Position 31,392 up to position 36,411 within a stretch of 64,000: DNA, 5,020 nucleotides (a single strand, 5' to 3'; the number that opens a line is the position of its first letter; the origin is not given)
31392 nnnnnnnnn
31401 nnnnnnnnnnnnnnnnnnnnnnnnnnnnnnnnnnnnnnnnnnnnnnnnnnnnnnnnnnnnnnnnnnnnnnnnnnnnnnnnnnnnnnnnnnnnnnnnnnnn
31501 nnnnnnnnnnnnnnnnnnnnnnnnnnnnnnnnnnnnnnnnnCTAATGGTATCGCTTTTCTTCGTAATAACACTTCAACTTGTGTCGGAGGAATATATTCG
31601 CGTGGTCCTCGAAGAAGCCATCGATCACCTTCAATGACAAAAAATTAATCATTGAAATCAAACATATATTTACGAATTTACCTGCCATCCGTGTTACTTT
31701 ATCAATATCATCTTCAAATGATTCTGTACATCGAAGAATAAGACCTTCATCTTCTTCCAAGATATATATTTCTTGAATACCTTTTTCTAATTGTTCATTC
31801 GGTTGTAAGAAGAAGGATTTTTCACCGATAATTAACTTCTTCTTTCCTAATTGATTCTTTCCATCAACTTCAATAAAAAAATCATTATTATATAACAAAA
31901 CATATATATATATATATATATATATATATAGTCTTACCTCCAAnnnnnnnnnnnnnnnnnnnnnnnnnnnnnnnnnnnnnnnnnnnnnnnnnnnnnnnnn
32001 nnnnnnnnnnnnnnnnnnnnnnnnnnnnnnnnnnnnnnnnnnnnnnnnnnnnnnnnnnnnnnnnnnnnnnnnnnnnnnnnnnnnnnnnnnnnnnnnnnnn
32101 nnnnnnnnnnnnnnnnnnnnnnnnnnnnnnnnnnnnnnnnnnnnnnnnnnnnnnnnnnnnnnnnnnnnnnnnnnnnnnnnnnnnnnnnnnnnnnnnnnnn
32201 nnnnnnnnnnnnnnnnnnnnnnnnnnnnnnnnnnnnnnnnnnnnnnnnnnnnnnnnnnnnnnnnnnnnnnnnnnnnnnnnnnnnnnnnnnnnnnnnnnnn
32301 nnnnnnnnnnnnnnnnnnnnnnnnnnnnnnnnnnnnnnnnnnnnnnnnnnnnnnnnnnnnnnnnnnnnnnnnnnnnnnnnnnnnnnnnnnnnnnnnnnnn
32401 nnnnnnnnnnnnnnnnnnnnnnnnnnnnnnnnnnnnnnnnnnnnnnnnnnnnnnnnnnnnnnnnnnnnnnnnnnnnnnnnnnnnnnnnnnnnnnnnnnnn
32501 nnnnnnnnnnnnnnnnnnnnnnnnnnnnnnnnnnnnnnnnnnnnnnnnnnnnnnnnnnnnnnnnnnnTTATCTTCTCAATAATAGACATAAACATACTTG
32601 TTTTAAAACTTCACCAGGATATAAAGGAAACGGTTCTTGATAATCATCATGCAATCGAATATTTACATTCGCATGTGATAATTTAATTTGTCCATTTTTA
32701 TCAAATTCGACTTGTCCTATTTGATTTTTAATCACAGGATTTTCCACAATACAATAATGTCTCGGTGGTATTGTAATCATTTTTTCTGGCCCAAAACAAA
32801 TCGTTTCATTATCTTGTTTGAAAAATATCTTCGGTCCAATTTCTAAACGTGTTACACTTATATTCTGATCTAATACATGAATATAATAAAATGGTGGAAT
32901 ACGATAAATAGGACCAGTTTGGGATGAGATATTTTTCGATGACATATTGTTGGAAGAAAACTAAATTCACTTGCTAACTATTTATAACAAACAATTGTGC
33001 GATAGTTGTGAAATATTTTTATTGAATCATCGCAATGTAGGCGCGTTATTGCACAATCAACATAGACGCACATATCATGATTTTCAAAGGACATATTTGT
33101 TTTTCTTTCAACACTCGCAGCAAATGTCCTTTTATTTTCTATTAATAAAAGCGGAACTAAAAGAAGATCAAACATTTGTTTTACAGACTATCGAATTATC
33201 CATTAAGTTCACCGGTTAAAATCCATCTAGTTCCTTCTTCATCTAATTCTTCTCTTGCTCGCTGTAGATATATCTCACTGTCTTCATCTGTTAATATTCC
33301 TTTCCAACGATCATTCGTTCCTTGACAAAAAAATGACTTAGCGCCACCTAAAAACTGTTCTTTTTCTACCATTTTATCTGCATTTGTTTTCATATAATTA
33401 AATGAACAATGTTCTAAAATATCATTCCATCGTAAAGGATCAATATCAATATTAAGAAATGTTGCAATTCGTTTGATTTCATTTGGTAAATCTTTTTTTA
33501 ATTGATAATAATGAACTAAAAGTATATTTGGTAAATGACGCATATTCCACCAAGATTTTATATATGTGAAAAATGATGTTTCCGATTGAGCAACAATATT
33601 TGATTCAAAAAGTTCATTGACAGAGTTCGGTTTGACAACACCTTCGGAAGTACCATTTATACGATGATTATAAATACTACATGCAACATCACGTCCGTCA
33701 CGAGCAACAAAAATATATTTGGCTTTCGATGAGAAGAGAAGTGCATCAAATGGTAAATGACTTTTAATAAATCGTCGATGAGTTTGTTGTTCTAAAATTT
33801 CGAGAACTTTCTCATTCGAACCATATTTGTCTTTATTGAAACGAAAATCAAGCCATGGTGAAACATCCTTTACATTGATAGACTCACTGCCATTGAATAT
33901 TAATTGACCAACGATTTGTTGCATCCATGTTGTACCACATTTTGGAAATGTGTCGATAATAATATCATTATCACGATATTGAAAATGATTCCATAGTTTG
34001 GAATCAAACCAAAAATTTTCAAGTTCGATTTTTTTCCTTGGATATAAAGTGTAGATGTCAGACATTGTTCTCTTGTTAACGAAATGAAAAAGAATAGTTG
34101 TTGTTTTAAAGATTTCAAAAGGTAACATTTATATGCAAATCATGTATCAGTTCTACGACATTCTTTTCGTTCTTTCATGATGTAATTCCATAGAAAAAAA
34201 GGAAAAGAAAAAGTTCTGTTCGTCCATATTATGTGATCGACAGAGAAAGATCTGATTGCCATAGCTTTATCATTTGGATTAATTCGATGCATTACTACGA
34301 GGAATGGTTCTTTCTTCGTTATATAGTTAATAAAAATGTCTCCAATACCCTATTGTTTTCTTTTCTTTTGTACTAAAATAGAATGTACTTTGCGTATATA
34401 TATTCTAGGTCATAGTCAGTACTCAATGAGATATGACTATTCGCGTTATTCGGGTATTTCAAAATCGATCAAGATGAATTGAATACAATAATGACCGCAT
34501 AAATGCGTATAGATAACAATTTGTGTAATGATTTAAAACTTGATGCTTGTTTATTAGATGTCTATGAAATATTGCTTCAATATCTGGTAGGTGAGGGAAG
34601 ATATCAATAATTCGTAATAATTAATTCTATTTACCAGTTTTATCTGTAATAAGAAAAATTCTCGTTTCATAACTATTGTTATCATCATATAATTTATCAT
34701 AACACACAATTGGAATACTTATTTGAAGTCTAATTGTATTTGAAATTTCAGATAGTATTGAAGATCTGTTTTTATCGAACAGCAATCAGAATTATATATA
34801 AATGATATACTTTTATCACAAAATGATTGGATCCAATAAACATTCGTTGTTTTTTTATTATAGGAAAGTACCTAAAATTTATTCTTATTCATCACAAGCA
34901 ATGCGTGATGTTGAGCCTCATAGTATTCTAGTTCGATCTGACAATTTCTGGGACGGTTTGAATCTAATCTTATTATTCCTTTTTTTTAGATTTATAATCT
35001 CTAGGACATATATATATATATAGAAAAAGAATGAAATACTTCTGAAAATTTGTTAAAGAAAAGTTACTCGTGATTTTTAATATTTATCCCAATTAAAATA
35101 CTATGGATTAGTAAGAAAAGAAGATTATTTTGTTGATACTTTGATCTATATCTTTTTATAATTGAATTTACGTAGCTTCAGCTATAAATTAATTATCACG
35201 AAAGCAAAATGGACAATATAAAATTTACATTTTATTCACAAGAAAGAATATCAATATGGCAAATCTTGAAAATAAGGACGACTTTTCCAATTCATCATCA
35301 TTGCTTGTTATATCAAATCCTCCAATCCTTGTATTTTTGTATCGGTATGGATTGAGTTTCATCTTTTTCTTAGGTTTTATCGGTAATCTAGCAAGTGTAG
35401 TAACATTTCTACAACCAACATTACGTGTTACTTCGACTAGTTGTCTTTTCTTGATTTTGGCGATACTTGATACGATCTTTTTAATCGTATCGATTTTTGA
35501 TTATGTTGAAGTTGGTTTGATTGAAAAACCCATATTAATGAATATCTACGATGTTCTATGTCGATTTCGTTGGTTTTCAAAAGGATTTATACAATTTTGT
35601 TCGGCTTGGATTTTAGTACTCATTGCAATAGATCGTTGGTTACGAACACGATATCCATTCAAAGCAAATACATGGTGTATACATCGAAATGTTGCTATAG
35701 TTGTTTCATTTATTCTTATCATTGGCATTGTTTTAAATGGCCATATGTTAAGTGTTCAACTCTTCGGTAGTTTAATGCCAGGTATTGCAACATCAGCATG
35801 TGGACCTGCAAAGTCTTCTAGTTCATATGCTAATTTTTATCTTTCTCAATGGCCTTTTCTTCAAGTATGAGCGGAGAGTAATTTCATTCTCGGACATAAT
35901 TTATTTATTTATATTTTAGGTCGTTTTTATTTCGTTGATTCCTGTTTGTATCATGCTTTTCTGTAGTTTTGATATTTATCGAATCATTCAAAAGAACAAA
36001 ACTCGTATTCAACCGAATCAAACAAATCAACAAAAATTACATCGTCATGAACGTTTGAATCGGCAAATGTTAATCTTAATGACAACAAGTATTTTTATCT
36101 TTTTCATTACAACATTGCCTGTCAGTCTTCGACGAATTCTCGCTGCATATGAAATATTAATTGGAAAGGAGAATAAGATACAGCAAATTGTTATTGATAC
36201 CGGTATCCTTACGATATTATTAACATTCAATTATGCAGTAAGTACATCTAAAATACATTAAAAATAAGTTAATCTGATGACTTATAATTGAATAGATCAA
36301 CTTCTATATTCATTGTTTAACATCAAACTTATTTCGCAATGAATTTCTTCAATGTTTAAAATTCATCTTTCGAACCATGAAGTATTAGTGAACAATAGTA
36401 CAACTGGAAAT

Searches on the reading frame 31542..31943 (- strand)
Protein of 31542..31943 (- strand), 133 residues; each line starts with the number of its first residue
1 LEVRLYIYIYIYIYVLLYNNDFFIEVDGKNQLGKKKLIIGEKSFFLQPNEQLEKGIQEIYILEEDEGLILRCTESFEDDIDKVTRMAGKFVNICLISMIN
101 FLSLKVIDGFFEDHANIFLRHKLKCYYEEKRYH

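Call 15: search_protein_families(library=pfam, proteins=[window:31542-31943:-], max_evalue=0.01)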
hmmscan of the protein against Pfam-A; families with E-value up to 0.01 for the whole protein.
window:31542-31943:- (133 aa): 1 family
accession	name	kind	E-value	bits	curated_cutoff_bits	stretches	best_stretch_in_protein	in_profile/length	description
PF01505.23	Vault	-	7.2e-06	26.4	27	1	60-88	1-28/42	Major Vault Protein repeat domain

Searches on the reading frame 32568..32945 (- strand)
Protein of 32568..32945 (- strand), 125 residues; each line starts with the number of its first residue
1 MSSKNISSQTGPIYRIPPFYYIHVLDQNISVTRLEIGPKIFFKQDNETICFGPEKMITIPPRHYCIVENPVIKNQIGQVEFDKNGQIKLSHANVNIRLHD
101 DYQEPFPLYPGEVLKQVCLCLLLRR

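Call 15: search_protein_families(library=pfam, proteins=[window:32568-32945:-], max_evalue=0.01)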
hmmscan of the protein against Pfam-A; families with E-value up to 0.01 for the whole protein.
window:32568-32945:- (125 aa): 1 family
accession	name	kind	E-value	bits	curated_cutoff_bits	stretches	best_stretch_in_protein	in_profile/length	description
PF17794.6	Vault_2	-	3.5e-21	75.9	23.6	1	56-115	1-57/60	Major Vault Protein repeat domain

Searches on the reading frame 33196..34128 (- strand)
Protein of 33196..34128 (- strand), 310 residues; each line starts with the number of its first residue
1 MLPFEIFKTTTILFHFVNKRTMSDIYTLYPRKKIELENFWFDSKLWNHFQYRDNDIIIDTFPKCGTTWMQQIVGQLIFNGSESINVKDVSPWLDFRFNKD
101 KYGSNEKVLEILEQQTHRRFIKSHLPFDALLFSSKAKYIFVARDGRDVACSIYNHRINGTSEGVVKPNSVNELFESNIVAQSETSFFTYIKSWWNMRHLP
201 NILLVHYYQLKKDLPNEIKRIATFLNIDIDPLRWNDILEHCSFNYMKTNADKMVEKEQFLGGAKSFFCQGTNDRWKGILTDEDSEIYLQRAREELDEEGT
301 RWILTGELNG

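Call 15: search_protein_families(library=pfam, proteins=[window:33196-34128:-], max_evalue=0.01)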
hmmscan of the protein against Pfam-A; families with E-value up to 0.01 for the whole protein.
window:33196-34128:- (310 aa): 2 families
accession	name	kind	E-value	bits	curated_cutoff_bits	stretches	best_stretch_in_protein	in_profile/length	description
PF00685.33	Sulfotransfer_1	-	2.1e-49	168.7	22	1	53-295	1-251/255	Sulfotransferase domain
PF13469.12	Sulfotransfer_3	-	2.3e-07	31.7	27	1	135-230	124-215/216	Sulfotransferase family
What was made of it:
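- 33196..34128 (-): Cytosolic-type sulfotransferase gene, part of the syntenic host context. Pfam PF00685 at E=2e-49 (call 15).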

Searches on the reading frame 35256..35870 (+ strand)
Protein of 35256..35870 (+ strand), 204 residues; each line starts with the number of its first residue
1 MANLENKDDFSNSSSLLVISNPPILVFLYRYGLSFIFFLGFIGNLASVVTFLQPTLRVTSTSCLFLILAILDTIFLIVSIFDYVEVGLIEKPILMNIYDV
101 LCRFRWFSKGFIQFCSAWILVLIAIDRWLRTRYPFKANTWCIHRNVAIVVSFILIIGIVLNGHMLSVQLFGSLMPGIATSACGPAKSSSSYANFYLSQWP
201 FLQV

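Call 15: search_protein_families(library=pfam, proteins=[window:35256-35870:+], max_evalue=0.01)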
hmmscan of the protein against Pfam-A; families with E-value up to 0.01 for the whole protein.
window:35256-35870:+ (204 aa): 3 families
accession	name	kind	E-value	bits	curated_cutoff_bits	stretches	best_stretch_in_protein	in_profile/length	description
PF00001.26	7tm_1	-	3.6e-08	33.6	30.5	1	43-188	1-144/260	7 transmembrane receptor (rhodopsin family)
PF10324.15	7TM_GPCR_Srw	-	1.1e-05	25.3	22.2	1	35-158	5-135/319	Serpentine type 7TM GPCR chemoreceptor Srw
PF10320.15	7TM_GPCR_Srsx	-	0.00035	20.5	24.1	1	38-159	2-118/257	Serpentine type 7TM GPCR chemoreceptor Srsx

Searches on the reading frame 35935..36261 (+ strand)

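Call 15: search_protein_families(library=pfam, proteins=[window:35935-36261:+], max_evalue=0.01)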
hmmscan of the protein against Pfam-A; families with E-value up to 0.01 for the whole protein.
window:35935-36261:+ (108 aa): 1 family
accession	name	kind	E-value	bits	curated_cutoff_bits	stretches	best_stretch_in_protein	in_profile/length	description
PF00001.26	7tm_1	-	3.8e-07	30.3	30.5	1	2-87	164-242/260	7 transmembrane receptor (rhodopsin family)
